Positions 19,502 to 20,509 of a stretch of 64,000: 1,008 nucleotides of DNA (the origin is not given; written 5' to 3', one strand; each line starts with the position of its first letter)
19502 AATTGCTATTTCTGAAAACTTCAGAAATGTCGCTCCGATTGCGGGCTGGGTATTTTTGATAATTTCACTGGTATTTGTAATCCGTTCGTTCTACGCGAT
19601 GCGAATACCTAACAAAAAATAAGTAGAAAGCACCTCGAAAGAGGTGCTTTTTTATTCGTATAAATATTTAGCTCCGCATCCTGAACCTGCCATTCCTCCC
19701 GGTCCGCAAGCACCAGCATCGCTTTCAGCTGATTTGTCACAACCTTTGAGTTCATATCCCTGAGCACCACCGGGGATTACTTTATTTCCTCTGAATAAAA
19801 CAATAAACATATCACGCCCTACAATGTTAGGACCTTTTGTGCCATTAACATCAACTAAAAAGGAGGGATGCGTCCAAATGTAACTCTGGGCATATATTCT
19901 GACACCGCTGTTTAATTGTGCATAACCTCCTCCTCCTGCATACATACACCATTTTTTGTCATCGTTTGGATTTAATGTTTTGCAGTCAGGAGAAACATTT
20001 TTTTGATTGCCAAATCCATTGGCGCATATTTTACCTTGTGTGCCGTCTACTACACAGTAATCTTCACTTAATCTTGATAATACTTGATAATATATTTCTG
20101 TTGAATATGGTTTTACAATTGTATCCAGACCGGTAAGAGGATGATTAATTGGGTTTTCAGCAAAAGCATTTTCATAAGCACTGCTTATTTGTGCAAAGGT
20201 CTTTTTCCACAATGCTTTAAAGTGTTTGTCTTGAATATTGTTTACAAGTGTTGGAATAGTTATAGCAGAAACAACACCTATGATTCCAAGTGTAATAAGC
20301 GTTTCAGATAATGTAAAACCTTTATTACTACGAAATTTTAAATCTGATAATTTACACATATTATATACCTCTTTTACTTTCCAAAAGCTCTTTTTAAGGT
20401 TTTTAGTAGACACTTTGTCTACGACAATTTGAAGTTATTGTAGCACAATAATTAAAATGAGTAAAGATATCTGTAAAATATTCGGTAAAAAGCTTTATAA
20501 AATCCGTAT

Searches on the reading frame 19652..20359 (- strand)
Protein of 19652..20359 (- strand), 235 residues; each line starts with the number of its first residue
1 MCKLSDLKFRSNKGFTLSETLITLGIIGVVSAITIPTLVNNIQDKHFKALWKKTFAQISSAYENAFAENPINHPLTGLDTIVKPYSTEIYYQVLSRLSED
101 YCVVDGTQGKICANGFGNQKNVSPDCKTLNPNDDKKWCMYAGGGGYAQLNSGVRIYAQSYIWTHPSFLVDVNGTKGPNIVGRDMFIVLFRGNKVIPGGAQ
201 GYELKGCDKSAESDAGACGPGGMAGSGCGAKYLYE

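Call 40: search_protein_families(library=pfam, proteins=[window:19652-20359:-], max_evalue=0.01)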
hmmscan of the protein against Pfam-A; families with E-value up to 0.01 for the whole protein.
window:19652-20359:- (235 aa): 1 family
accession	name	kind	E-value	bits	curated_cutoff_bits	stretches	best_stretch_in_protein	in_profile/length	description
PF07963.17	N_methyl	-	1.2e-05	25.1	21.2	1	10-34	2-26/27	Prokaryotic N-terminal methylation motif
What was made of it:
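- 19652..20359 (-): Third pilin-like gene, with no tract and an intact leader (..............|FTLSE). It serves as an internal comparison. Pfam N_methyl scores 25.1 bits against a cut-off of 21.2 (call 40).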

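Call 41: search_protein_families(library=ncbifam, proteins=[window:19652-20359:-], max_evalue=0.01)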
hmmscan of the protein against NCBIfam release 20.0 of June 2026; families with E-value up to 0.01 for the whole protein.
window:19652-20359:- (235 aa): 6 families
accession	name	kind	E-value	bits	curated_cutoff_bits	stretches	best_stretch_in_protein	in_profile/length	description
TIGR02532.1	IV_pilin_GFxxxE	domain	5e-05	23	16.3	1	13-35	2-24/24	prepilin-type N-terminal cleavage/methylation domain-containing protein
NF007862.0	PRK10574.1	equivalog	5.4e-05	23.3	138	1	11-46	3-38/145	prepilin peptidase-dependent pilin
NF040999.1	pilin_ComGC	equivalog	0.00012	22.3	75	1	13-59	2-51/84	competence type IV pilus major pilin ComGC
NF041013.1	T4P_ComGE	equivalog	0.00013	22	49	1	11-45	2-36/83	competence type IV pilus minor pilin ComGE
NF041775.1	typeIV_PilA_Myxo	equivalog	0.00024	21.2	400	1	11-40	9-38/214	type IV pilin protein PilA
TIGR01710.1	typeII_sec_gspG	equivalog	0.00054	20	88.85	1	13-61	1-48/134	type II secretion system major pseudopilin GspG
